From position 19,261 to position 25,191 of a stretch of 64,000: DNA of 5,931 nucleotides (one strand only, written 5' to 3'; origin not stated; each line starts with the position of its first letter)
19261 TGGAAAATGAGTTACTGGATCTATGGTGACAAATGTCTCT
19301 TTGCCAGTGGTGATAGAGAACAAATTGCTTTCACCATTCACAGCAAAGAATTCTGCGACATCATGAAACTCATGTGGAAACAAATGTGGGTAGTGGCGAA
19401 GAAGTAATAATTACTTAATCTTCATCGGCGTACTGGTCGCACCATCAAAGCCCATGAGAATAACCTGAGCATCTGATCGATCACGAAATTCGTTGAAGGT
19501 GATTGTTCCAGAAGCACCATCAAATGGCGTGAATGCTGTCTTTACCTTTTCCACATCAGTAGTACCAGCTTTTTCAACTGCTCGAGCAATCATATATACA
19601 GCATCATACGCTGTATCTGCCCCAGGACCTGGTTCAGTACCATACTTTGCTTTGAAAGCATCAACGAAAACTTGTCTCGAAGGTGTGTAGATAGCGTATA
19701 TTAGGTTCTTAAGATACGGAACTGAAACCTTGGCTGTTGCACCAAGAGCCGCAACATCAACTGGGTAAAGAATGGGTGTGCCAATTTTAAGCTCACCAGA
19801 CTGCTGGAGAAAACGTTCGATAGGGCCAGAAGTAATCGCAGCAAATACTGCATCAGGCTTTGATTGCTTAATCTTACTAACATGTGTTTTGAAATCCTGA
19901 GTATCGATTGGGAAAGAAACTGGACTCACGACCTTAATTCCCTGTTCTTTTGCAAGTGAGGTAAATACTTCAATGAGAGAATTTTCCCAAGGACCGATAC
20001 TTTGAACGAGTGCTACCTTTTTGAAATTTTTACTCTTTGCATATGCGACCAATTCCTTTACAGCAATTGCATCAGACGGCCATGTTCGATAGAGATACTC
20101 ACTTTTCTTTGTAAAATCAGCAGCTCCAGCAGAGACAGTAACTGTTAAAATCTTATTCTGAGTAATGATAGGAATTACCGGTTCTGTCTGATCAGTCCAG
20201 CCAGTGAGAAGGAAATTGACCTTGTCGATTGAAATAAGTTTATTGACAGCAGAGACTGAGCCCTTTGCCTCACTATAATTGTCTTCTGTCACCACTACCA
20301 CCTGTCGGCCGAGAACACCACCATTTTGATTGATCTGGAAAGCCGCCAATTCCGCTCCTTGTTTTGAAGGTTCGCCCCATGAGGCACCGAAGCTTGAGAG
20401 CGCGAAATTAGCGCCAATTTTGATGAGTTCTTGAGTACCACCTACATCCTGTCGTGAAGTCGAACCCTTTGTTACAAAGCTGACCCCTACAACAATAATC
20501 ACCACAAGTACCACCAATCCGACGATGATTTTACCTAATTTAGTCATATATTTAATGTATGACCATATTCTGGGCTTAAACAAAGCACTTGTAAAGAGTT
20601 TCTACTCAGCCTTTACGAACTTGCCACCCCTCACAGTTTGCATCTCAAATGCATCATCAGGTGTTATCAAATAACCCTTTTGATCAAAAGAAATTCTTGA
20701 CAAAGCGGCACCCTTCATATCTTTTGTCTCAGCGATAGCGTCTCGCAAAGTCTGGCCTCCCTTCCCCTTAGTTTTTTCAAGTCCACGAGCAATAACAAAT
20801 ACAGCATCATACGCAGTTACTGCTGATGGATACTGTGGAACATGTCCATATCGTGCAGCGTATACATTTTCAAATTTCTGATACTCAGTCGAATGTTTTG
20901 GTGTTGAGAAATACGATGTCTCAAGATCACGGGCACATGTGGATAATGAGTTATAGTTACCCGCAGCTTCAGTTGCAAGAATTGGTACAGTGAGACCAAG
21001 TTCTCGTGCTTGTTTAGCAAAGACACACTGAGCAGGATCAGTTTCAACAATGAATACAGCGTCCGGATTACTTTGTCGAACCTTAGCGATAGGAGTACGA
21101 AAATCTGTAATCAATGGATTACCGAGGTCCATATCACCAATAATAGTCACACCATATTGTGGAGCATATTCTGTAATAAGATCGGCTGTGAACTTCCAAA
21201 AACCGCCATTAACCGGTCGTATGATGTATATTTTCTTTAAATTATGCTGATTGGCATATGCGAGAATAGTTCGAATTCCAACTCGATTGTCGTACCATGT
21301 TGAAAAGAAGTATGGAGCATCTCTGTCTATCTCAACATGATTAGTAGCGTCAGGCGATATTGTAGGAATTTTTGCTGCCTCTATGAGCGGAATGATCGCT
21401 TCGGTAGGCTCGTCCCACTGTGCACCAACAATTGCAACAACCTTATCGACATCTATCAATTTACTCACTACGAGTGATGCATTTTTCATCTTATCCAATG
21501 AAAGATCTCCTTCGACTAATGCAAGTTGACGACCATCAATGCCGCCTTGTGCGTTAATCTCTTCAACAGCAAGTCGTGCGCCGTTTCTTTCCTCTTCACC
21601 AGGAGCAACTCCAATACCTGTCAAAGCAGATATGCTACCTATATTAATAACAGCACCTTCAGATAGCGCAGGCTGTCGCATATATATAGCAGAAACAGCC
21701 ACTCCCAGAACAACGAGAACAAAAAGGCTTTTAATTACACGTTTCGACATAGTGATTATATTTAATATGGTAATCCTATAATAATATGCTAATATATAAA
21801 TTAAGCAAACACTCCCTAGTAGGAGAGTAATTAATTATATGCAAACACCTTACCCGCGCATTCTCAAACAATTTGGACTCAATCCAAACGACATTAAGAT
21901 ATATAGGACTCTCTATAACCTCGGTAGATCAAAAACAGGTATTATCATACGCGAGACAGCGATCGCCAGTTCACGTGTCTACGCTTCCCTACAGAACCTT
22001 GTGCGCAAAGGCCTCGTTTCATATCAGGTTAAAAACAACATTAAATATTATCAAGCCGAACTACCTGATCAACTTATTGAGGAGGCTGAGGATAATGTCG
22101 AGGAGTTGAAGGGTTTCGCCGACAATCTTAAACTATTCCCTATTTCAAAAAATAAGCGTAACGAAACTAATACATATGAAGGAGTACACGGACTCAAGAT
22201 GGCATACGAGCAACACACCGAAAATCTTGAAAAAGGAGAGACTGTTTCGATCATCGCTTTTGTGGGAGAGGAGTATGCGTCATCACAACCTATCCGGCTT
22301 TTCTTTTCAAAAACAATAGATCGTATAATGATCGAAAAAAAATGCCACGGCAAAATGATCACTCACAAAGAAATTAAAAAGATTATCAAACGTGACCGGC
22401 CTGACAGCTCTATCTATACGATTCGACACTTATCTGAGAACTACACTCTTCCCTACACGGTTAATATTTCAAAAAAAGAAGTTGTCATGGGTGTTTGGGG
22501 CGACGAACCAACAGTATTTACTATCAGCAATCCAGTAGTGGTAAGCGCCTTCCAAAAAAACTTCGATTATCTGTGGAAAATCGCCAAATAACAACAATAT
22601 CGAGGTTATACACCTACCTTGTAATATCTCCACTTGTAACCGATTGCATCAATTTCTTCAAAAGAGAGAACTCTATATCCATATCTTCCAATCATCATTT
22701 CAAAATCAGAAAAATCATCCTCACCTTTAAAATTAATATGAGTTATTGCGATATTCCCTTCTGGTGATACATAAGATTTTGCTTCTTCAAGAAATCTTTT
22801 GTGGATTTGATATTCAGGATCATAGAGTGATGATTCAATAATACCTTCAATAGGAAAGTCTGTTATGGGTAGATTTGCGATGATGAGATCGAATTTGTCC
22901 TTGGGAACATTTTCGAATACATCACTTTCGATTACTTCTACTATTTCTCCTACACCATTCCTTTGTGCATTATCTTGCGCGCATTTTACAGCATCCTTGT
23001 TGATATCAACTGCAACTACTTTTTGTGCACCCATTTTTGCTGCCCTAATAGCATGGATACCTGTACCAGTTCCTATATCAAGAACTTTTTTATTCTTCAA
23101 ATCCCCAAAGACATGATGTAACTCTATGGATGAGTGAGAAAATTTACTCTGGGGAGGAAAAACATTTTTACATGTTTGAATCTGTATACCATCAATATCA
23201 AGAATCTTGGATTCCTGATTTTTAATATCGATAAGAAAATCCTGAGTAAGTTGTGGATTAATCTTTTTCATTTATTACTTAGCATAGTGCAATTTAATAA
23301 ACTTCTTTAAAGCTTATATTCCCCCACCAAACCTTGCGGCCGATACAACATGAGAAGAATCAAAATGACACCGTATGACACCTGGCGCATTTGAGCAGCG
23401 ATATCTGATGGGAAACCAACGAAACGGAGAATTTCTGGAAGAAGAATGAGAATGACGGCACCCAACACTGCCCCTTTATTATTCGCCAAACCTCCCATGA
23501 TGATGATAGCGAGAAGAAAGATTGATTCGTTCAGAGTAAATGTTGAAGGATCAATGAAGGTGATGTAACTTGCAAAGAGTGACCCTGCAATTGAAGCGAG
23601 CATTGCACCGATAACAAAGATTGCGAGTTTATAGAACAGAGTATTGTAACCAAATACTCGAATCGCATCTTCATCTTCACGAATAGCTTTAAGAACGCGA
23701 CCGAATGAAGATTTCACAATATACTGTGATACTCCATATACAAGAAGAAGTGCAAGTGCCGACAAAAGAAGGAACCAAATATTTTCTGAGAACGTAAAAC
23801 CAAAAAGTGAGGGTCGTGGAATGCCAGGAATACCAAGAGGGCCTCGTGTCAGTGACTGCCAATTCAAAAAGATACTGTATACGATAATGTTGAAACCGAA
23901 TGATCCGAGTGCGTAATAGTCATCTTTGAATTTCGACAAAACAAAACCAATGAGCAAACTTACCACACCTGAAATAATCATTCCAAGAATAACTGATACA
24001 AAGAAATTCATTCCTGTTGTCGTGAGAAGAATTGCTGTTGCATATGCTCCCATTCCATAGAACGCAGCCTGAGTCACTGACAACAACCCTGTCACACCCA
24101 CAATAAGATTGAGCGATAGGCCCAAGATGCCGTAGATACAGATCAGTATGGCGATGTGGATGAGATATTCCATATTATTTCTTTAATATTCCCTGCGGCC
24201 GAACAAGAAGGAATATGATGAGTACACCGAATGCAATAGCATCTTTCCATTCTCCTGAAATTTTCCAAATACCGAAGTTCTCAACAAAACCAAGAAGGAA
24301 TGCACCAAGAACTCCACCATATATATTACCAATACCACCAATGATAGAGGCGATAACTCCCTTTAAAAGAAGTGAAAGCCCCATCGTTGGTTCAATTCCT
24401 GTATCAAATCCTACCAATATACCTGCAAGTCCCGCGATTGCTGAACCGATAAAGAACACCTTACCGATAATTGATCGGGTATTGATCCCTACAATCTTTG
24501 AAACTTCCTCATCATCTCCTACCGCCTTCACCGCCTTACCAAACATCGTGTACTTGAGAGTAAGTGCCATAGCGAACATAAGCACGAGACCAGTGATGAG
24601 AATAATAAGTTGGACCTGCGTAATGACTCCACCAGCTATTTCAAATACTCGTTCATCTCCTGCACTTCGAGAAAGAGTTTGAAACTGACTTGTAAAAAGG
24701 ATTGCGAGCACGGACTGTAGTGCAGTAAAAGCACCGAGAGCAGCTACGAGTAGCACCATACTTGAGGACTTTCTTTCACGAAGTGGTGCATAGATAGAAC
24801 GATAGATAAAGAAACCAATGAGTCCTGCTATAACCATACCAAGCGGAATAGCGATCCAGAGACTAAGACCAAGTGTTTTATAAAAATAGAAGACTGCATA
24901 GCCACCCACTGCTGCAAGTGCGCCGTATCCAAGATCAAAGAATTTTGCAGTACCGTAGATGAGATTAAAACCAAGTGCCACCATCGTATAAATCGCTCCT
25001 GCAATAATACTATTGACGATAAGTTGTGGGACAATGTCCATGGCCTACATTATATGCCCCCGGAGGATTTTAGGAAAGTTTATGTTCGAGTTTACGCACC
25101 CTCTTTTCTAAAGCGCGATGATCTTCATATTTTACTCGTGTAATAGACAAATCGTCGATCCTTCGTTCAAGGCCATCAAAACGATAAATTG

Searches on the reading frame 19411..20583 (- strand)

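Call 79: search_protein_families(library=ncbifam, proteins=[window:19411-20583:-], max_evalue=1e-10)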
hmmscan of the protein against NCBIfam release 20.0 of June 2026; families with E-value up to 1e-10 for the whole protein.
window:19411-20583:- (390 aa): 3 families
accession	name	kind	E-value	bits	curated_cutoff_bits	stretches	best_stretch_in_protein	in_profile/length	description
NF011933.0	PRK15404.1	subfamily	1.7e-24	86.6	477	1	51-370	24-351/370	high-affinity branched-chain amino acid ABC transporter substrate-binding protein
TIGR03407.1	urea_ABC_UrtA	exception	6.9e-24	84.4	492.75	1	55-364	2-324/361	urea ABC transporter substrate-binding protein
TIGR03669.1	urea_ABC_arch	equivalog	3.7e-23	82.1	494.8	1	68-351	15-305/375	urea ABC transporter substrate-binding protein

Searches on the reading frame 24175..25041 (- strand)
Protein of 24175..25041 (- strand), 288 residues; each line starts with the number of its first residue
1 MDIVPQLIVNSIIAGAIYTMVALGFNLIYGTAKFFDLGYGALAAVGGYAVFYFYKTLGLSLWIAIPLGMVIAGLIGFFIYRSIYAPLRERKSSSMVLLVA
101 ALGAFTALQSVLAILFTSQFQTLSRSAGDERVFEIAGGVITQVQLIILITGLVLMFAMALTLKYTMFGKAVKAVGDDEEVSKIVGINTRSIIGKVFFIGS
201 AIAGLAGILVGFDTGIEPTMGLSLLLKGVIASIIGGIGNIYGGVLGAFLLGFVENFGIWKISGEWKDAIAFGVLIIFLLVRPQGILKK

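Call 70: find_homologous_proteins(query=window:24178-25041:-, max_evalue=1e-40)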
Query window:24178-25041:- (288 aa): 2313 proteins with E <= 1e-40 among 8000 candidates; the best 120 are listed.
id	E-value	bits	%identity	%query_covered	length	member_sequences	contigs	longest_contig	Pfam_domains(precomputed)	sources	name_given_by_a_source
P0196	3.0e-170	583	100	100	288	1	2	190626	PF02653.22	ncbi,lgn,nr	ncbi:MAG: branched-chain amino acid ABC transporter permease [Candidatus Taylorbacteria bacterium]|n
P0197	4.2e-151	520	88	100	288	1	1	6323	PF02653.22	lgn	-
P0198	6.7e-150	516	88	100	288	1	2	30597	PF02653.22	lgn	-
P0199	2.2e-149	515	87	100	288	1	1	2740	PF02653.22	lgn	-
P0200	3.6e-149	514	87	100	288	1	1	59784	PF02653.22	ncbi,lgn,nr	ncbi:MAG: inner-rane translocator, branched-chain amino acid transport system permease protein [Cand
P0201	1.0e-148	513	86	100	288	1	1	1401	PF02653.22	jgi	jgi:branched-chain amino acid transport system permease protein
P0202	2.3e-148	511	86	100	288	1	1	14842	PF02653.22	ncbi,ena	-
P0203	4.3e-148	511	88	100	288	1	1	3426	PF02653.22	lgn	-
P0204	4.5e-148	510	87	100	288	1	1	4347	PF02653.22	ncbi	-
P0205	7.1e-148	510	87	100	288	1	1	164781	PF02653.22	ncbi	-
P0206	7.4e-148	510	86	100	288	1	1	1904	PF02653.22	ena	-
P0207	7.4e-147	506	86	100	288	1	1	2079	PF02653.22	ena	-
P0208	6.5e-146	503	85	100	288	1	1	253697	PF02653.22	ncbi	-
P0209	6.6e-146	503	84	100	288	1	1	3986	PF02653.22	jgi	jgi:branched-chain amino acid transport system permease protein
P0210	8.7e-146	503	84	100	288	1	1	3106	PF02653.22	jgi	jgi:branched-chain amino acid transport system permease protein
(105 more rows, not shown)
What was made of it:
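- LivH is abundant and slow-evolving: at least 120 clusters at 76-88% identity (call 70).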

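Call 71: find_encoding_contigs(protein=P0198, flank=5000, max_places=1)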
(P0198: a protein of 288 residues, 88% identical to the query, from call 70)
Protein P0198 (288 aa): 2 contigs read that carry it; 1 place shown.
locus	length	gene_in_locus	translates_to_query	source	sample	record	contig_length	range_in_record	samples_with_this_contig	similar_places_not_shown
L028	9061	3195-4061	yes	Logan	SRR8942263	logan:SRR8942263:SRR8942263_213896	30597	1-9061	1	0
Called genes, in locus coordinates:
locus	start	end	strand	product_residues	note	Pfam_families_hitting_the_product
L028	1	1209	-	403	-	?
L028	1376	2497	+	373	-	PF13433:Peripla_BP_5, PF13458:Peripla_BP_6, PF01094:ANF_receptor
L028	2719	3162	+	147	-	-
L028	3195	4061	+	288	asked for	PF02653:BPD_transp_2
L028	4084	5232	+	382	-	PF13433:Peripla_BP_5, PF13458:Peripla_BP_6, PF01094:ANF_receptor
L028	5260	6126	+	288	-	PF02653:BPD_transp_2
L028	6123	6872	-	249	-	PF01978:TrmB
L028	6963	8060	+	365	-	PF13458:Peripla_BP_6, PF01094:ANF_receptor (faint)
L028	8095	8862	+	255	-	PF02463:SMC_N (faint), PF13476:AAA_23 (weak), PF00005:ABC_tran, PF13175:AAA_15 (faint), PF13304:AAA_21 (faint), PF12399:BCA_ABC_TP_C (weak)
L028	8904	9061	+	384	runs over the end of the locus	PF13458:Peripla_BP_6, PF01094:ANF_receptor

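Call 72: find_encoding_contigs(protein=P0200, flank=5000, max_places=1)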
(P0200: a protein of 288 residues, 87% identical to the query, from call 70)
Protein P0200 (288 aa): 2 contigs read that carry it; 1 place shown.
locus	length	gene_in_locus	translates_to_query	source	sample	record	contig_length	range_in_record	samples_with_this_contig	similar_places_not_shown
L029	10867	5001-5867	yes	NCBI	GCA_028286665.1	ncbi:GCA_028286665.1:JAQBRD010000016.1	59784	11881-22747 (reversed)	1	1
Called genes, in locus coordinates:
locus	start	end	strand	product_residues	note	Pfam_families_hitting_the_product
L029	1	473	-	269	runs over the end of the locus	PF01978:TrmB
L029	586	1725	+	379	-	PF13458:Peripla_BP_6, PF13433:Peripla_BP_5, PF01094:ANF_receptor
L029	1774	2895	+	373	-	PF13433:Peripla_BP_5, PF13458:Peripla_BP_6, PF01094:ANF_receptor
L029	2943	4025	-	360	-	PF13433:Peripla_BP_5, PF13458:Peripla_BP_6, PF01094:ANF_receptor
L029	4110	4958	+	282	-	PF01978:TrmB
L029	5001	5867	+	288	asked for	PF02653:BPD_transp_2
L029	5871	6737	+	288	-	PF02653:BPD_transp_2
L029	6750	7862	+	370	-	PF13433:Peripla_BP_5, PF13458:Peripla_BP_6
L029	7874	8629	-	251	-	PF01978:TrmB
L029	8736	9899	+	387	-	PF13433:Peripla_BP_5, PF13458:Peripla_BP_6, PF01094:ANF_receptor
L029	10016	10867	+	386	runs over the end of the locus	PF13433:Peripla_BP_5, PF13458:Peripla_BP_6, PF01094:ANF_receptor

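Call 73: find_encoding_contigs(protein=P0205, flank=5000, max_places=1)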
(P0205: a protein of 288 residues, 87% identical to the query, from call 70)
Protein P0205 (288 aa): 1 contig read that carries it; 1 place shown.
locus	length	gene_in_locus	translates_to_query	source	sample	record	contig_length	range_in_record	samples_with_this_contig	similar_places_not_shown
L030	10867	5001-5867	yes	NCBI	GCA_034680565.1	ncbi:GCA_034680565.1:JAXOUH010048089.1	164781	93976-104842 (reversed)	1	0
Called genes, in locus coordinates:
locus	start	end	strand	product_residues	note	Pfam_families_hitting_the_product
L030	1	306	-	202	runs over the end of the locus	PF21176:RecR_HhH (weak), PF13662:Toprim_4, PF21175:RecR_C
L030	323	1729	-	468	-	PF00772:DnaB, PF03796:DnaB_C, PF13481:AAA_25, PF06745:ATPase (weak)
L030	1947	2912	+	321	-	-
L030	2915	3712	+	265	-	-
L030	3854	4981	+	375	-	PF13433:Peripla_BP_5, PF13458:Peripla_BP_6, PF01094:ANF_receptor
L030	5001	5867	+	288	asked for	PF02653:BPD_transp_2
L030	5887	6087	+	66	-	PF18929:DUF5678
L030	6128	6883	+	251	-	PF01936:NYN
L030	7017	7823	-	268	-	-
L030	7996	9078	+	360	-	PF13458:Peripla_BP_6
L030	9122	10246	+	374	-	PF13433:Peripla_BP_5, PF13458:Peripla_BP_6, PF01094:ANF_receptor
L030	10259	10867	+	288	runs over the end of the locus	PF02653:BPD_transp_2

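Call 74: find_encoding_contigs(protein=P0208, flank=5000, max_places=1)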
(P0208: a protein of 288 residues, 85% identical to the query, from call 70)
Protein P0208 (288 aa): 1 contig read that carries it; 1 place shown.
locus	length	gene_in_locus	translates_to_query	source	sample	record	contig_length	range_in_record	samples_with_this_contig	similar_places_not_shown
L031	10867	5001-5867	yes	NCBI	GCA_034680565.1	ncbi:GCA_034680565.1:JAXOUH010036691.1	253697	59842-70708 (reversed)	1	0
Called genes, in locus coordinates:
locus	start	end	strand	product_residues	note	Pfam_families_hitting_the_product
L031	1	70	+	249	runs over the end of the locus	-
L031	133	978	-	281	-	PF01978:TrmB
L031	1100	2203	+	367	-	PF13433:Peripla_BP_5 (weak), PF13458:Peripla_BP_6, PF01094:ANF_receptor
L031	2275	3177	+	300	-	PF00892:EamA (faint)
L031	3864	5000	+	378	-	PF13433:Peripla_BP_5, PF13458:Peripla_BP_6, PF01094:ANF_receptor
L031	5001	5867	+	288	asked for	PF02653:BPD_transp_2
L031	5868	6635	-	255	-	PF01978:TrmB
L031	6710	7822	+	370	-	PF13433:Peripla_BP_5, PF13458:Peripla_BP_6, PF01094:ANF_receptor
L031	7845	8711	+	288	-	PF02653:BPD_transp_2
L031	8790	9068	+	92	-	-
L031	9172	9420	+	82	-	-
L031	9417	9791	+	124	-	-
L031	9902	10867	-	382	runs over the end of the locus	-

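Call 84: search_protein_families(library=pfam, proteins=[window:24175-25041:-, L028:2719-3162:+], max_evalue=0.0001)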
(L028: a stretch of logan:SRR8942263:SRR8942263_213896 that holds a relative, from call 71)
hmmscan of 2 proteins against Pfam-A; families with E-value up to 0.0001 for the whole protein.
window:24175-25041:- (288 aa): 1 family
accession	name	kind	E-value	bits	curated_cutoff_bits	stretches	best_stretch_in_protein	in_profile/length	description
PF02653.21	BPD_transp_2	-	5.7e-47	160.5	26.8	1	8-278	2-269/269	Branched-chain amino acid transport system / permease component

L028:2719-3162:+ (147 aa): 0 families
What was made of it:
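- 23307..25041 (-): Context: livH (24175-25041) and livM (23307-24173) permease genes directly downstream of ccB. calls 70, 84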
